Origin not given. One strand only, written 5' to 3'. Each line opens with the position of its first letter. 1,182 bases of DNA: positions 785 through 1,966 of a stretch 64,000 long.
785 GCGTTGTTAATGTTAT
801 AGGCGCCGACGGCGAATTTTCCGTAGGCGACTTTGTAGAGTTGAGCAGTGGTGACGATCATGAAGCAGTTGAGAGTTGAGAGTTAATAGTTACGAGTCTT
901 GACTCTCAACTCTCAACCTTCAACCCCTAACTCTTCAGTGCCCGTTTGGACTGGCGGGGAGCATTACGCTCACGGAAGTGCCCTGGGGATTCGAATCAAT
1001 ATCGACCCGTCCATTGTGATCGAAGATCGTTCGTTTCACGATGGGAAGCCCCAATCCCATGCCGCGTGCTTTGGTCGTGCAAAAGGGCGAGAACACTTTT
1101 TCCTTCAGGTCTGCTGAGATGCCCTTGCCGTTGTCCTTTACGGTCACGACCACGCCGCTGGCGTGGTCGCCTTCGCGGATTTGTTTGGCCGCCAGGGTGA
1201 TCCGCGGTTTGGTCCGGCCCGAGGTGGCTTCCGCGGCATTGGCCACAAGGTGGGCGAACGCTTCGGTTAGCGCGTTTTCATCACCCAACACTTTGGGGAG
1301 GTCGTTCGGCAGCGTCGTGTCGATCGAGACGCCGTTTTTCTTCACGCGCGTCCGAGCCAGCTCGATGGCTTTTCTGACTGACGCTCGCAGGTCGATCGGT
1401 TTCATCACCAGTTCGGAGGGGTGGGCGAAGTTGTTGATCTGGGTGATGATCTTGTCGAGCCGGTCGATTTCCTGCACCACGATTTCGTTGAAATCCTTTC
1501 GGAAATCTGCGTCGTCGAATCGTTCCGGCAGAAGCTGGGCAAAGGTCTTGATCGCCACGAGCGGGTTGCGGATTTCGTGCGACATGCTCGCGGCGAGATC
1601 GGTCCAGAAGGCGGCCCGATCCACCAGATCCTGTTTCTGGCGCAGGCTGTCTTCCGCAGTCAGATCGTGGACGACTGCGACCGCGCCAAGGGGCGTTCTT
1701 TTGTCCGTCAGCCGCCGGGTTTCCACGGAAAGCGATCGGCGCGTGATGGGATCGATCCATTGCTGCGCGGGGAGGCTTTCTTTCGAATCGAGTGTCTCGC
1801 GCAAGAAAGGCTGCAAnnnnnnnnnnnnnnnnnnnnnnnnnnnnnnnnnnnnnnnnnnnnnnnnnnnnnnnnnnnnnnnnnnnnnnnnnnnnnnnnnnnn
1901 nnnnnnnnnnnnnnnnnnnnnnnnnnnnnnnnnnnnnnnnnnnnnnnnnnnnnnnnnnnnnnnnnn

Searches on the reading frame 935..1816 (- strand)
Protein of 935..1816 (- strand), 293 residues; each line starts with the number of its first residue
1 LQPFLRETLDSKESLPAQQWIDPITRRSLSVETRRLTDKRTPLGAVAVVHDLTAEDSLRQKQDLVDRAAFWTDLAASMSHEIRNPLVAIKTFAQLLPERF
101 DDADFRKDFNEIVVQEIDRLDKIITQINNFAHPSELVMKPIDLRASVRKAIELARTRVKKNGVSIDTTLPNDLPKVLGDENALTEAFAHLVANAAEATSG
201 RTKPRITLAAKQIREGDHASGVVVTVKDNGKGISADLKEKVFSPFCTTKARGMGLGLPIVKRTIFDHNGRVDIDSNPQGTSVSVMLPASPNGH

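Call 74: search_protein_families(library=pfam, proteins=[window:935-1816:-], max_evalue=0.001)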
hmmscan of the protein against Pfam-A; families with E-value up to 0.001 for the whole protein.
window:935-1816:- (293 aa): 2 families
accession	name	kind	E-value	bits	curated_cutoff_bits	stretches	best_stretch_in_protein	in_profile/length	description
PF02518.31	HATPase_c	-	5.6e-22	78.7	26.4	1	178-288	1-109/111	Histidine kinase-, DNA gyrase B-, and HSP90-like ATPase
PF00512.31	HisKA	-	5.2e-14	52.5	26.9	1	72-131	3-61/66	His Kinase A (phospho-acceptor) domain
